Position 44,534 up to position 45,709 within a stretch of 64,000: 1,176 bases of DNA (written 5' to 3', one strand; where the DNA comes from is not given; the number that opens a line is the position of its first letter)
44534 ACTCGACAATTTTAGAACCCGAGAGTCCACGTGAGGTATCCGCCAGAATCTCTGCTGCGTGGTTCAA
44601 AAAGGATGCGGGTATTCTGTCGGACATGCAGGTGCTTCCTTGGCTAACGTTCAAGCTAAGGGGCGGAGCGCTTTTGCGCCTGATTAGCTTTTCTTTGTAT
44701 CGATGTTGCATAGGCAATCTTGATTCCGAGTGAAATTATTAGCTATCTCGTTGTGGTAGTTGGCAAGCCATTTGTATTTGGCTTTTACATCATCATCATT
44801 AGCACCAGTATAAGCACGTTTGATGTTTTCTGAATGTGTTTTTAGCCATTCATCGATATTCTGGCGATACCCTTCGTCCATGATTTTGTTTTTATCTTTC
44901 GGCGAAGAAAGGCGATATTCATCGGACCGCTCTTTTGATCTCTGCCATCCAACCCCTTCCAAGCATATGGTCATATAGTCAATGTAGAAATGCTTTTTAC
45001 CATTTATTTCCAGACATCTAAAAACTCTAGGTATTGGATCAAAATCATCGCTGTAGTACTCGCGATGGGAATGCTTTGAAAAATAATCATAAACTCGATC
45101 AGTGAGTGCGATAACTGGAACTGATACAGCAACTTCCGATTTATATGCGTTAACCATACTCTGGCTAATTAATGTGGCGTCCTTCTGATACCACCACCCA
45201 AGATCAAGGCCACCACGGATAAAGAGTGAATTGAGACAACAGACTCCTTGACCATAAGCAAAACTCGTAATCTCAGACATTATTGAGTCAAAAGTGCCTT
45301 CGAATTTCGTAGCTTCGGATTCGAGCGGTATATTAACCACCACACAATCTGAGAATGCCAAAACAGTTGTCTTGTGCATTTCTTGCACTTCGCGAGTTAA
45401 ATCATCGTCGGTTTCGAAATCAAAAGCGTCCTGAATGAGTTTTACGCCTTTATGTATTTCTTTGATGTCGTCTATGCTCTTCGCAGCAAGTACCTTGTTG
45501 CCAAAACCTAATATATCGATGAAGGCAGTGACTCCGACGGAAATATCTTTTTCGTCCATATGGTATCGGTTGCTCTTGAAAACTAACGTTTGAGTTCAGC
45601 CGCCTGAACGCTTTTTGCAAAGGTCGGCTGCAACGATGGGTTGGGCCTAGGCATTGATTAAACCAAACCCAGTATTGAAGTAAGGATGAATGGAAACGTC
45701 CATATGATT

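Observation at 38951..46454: Integrase-less integron cassette array embedded in ICE cargo, loaded with defence-like single genes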

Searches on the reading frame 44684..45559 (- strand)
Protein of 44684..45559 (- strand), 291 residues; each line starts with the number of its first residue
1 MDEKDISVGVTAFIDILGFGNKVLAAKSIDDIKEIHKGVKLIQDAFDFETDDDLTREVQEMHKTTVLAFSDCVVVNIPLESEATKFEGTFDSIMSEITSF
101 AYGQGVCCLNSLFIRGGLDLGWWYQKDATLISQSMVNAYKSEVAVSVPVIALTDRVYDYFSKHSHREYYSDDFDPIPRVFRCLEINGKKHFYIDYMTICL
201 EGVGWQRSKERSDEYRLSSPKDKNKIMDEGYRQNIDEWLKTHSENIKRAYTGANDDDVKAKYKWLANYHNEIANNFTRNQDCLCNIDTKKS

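Call 7: search_protein_families(library=pfam, proteins=[window:44684-45559:-], max_evalue=0.01)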
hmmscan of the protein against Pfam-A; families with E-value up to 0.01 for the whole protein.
window:44684-45559:- (291 aa): 0 families

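Call 8: search_protein_families(library=padloc, proteins=[window:44684-45559:-], max_evalue=0.01)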
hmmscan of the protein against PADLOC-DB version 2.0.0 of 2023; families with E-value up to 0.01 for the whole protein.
window:44684-45559:- (291 aa): 0 families

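Call 14: find_encoding_contigs(protein=window:44687-45559:-, flank=10000, max_places=10)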
Protein window:44687-45559:- (291 aa): 10 contigs read that carry it; 4 places shown.
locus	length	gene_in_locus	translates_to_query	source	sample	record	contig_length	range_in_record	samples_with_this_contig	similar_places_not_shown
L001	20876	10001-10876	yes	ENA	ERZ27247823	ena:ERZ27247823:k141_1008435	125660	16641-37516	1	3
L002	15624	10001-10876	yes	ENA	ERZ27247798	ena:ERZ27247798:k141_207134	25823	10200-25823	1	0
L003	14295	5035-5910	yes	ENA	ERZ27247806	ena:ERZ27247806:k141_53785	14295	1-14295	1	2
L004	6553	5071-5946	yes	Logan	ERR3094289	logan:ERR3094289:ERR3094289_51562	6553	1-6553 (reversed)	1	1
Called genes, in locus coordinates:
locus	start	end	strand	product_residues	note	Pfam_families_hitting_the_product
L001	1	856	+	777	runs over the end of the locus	PF04851:ResIII (faint), PF00176:SNF2-rel_dom (weak), PF00270:DEAD (faint), PF00271:Helicase_C (faint)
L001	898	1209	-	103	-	-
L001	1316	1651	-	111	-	-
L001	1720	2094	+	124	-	PF04266:ASCH (weak)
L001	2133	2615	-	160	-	PF13673:Acetyltransf_10 (weak)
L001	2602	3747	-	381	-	-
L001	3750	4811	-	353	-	-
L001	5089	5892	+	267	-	PF10263:SprT-like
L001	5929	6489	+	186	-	PF00239:Resolvase, PF08279:HTH_11 (faint), PF13412:HTH_24 (faint)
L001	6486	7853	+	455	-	PF06666:DUF1173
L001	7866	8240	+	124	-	-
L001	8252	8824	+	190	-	-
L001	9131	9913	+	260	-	PF20247:DUF6602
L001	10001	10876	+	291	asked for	-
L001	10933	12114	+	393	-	PF01582:TIR (faint), PF13676:TIR_2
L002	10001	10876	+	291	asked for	-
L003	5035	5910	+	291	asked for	-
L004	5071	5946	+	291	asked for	-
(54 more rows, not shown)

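Call 22: search_protein_families(library=ncbifam, proteins=[window:44684-45559:-], max_evalue=0.001)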
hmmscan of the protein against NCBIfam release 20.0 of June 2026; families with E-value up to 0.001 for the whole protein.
window:44684-45559:- (291 aa): 0 families

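Call 87: search_solved_structures(query=window:44684-45559:-, max_evalue=5)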
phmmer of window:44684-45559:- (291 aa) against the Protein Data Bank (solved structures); distinct sequences matched with E-value up to 5: 2.
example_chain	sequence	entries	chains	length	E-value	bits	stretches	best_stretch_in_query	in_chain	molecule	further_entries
8th8_I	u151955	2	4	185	0.0029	20.2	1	164-251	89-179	EF-hand calcium-binding domain protein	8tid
2fp3_A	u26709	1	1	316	1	11.8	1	211-251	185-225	Caspase Nc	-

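Call 89: search_protein_families(library=pfam, proteins=[window:44684-45559:-], max_evalue=5)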
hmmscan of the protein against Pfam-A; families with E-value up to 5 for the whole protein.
window:44684-45559:- (291 aa): 0 families

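Call 94: predict_structure(protein=window:44684-45559:-)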
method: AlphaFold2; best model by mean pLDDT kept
length: 291 residues; sequences in the alignment: 1
mean_pLDDT: 35.3   pTM: 0.23
mean pLDDT of the five models: 35.3, 31.1, 30.0, 28.6, 27.7
residues with pLDDT >= 90: 0; 70-90: 0; 50-70: 1; < 50: 290
segments of 3 or more residues with pLDDT < 50: 1-215, 217-291
pLDDT, mean of each block of 10 residues (from residue 1): 30 35 33 42 40 37 35 37 34 39 33 28 26 25 28 34 31 33 36 38 38 45 45 44 37 40 40 32 31 29
secondary structure, 60 per line:
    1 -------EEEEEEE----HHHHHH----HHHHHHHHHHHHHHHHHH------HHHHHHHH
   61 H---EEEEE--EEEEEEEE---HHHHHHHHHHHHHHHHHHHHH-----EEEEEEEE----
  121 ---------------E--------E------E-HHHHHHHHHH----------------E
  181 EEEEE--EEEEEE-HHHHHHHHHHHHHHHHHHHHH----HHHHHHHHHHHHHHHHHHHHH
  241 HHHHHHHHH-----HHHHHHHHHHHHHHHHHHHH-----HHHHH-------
elements in order: E8-14 H19-24 H29-46 H53-61 E65-69 E72-79 H83-103 E109-116 H154-163 E180-185 E188-193 H195-215 H220-249 H255-274 H280-284

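Call 97: search_protein_families(library=phrogs, proteins=[window:44684-45559:-], max_evalue=0.01)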
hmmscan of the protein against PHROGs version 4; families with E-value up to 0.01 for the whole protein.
window:44684-45559:- (291 aa): 1 family
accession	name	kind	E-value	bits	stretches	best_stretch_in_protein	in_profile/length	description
phrog_23933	-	unknown function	4.6e-15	56.6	1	10-282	7-231/240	-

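Call 101: search_protein_representatives(protein=window:44684-45559:-)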
Query: 291 residues. Proteins with E-value up to 0.001 (for the whole library): 666; up to 1e-10: 163; up to 1e-30: 76. The best 150 are listed.
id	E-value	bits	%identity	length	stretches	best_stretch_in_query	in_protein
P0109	5.0e-86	304.9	49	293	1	2-285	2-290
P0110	7.2e-76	271.6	48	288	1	8-286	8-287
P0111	1.6e-72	260.7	43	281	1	11-276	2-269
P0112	4.7e-68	246.0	40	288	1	2-286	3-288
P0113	6.2e-68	245.6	39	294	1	4-275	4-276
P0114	1.6e-67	244.2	42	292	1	4-284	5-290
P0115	1.6e-67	244.2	38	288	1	4-286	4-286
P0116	9.0e-67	241.8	40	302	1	3-288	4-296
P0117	3.4e-65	236.6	38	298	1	4-280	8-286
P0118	5.4e-63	229.4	37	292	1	9-281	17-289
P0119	1.1e-62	228.4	40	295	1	7-275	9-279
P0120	2.3e-62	227.3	38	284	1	5-283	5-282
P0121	7.4e-62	225.6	37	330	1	6-276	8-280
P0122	1.3e-61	224.8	38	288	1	4-283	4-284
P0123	2.3e-61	224.0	44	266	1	2-286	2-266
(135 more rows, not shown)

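Call 103: search_protein_families(library=pfam, alignment_id=A10, max_evalue=0.01)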
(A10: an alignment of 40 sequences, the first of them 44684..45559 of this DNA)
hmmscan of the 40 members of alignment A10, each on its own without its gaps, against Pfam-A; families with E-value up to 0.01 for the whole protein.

A. member 1, window:44684-45559:- (291 aa): 0 families

B. families by the number of members that match (of 40 scanned): 3 families
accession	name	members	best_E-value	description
PF06662.19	C5-epim_C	1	0.00025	D-glucuronyl C5-epimerase C-terminus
PF10762.14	DUF2583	1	0.0052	Protein of unknown function (DUF2583)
PF23790.1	Kyano_Gp96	1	0.0098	Kyanoviridae Gp96 protein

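Call 104: search_solved_structures(query=A10, max_evalue=1)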
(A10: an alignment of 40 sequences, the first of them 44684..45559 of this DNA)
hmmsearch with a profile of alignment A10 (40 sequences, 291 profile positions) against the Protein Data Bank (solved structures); distinct sequences matched with E-value up to 1: 3.
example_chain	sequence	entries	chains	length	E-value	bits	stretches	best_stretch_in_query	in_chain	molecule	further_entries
7sq4_A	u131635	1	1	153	0.54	12.6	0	155-234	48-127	Designed trefoil knot protein, variant 2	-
7sq3_A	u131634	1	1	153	0.62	12.4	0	156-233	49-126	Designed trefoil knot protein, variant 1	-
4k7e_A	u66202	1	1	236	0.89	11.9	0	251-286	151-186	Nucleoprotein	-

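Call 110: predict_structure(alignment_id=A10)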
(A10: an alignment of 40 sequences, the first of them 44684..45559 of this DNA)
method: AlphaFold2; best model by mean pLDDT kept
length: 291 residues; sequences in the alignment: 40
mean_pLDDT: 96.4   pTM: 0.92
mean pLDDT of the five models: 96.4, 96.3, 96.1, 95.8, 95.7
residues with pLDDT >= 90: 284; 70-90: 3; 50-70: 1; < 50: 3
segments of 3 or more residues with pLDDT < 50: 289-291
pLDDT, mean of each block of 10 residues (from residue 1): 94 97 97 97 98 97 97 98 97 98 98 98 96 98 97 99 97 97 97 99 95 97 97 98 98 94 97 98 81 35
secondary structure, 60 per line:
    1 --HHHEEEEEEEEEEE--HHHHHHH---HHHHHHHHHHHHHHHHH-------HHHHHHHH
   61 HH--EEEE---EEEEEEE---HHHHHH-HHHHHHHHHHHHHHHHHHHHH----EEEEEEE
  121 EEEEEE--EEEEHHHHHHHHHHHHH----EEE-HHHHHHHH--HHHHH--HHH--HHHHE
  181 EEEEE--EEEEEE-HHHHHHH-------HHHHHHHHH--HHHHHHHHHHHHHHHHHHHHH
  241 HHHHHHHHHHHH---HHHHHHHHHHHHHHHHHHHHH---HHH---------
elements in order: E6-16 H19-25 H29-45 H53-62 E65-68 E72-78 H82-87 H89-109 E114-126 E129-132 H133-145 E150-152 H154-161 H164-168 H176-179 E180-185 E188-193 H195-201 H209-217 H220-252 H256-276

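Call 112: fold_search(model_id=the predicted structure, library=pdb)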
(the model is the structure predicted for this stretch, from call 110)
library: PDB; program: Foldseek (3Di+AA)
matches with E <= 10: 635; with E <= 0.001: 106
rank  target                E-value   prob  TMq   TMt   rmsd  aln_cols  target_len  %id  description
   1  5mbg                  2.7e-06  1.00  0.39  0.55   5.7       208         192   14  Structure of a bacterial light-regulated adenylyl cyclase (released 2017-04-05)
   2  5m2a_B                3.5e-06  1.00  0.38  0.33  11.0       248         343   13  Structure of a bacterial light-regulated adenylyl cylcase (released 2017-04-05)
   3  3uvj_D                4.0e-06  1.00  0.40  0.56   5.4       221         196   13  Crystal structure of the catalytic domain of the heterodimeric human soluble guanylate cyclase 1. (released 2011-12-28)
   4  3uvj_B                4.2e-06  1.00  0.40  0.56   5.3       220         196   13  Crystal structure of the catalytic domain of the heterodimeric human soluble guanylate cyclase 1. (released 2011-12-28)
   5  4yut_A                4.2e-06  1.00  0.41  0.35   5.6       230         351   13  Crystal structure of photoactivated adenylyl cyclase of a cyanobacteriaOscillatoria acuminata in orthorhombic form (released 2016-06-01)
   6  5mbd_B                5.5e-06  1.00  0.37  0.32  11.1       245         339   14  Structure of a bacterial light-regulated adenylyl cylcase (released 2017-04-05)
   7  5m27_B                5.8e-06  1.00  0.39  0.34  10.6       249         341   12  Structure of a bacterial light-regulated adenylyl cylcase (released 2017-04-05)
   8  5mbb_B                8.2e-06  1.00  0.38  0.33   6.3       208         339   14  Structure of a bacterial light-regulated adenylyl cylcase (released 2017-04-05)
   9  5mbc_A                8.2e-06  1.00  0.37  0.32  10.9       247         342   14  Structure of a bacterial light-regulated adenylyl cylcase (released 2017-04-05)
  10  8hbh_B                9.1e-06  1.00  0.43  0.23   5.0       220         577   13  Structure of human soluble guanylate cyclase in the NO-activated state at 3.1 angstrom (released 2023-04-19)
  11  5m2a_A                1.1e-05  1.00  0.36  0.31  11.0       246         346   14  Structure of a bacterial light-regulated adenylyl cylcase (released 2017-04-05)
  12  5mbe_B                1.1e-05  1.00  0.34  0.31  11.0       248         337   13  Structure of a bacterial light-regulated adenylyl cylcase (released 2017-04-05)
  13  1wc1_B                1.2e-05  1.00  0.39  0.54   5.4       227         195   14  Soluble adenylyl cyclase CyaC from S. platensis in complex with Rp- ATPalphaS (released 2004-12-20)
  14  1azs_B                1.3e-05  1.00  0.42  0.59   5.5       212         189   11  COMPLEX OF GS-ALPHA WITH THE CATALYTIC DOMAINS OF MAMMALIAN ADENYLYL CYCLASE (released 1998-02-25)
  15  5mbj_B                1.3e-05  1.00  0.37  0.32   7.1       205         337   15  Structure of a bacterial light-regulated adenylyl cyclase (released 2017-04-05)
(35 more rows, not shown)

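Call 113: find_encoding_contigs(protein=P0109, flank=5000, max_places=3)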
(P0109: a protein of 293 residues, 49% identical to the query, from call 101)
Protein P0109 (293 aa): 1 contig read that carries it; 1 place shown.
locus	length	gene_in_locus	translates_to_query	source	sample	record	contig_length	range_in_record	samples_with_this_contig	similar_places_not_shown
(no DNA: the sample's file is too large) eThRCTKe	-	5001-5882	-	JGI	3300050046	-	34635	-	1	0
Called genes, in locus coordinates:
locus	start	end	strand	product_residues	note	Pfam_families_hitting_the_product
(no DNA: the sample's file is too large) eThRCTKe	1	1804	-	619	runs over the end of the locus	PF00672:HAMP, PF00211:Guanylate_cyc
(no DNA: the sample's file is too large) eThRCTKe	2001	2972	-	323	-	-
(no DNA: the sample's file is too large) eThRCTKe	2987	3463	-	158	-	PF13274:SocA_Panacea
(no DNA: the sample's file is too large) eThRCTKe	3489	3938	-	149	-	PF13411:MerR_1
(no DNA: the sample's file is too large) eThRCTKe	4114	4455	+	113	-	-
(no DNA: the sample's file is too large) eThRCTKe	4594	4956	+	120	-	-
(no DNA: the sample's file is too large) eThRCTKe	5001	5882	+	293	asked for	-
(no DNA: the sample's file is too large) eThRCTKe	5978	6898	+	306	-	-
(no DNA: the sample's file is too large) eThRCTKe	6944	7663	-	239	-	PF13560:HTH_31 (weak), PF01381:HTH_3 (weak)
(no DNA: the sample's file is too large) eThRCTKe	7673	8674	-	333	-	-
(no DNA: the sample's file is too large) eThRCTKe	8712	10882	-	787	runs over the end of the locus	PF21277:T6SS_VgrG3-like_C, PF01374:Glyco_hydro_46 (weak)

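Call 114: find_encoding_contigs(protein=P0110, flank=5000, max_places=3)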
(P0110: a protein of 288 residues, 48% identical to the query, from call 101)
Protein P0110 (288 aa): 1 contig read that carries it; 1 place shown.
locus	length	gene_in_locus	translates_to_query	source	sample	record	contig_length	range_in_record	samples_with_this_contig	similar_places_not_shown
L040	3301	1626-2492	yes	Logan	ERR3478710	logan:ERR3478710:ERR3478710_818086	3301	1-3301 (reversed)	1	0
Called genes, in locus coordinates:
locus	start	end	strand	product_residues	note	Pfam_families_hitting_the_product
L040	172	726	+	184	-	-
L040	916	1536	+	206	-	-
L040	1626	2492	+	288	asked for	-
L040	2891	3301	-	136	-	?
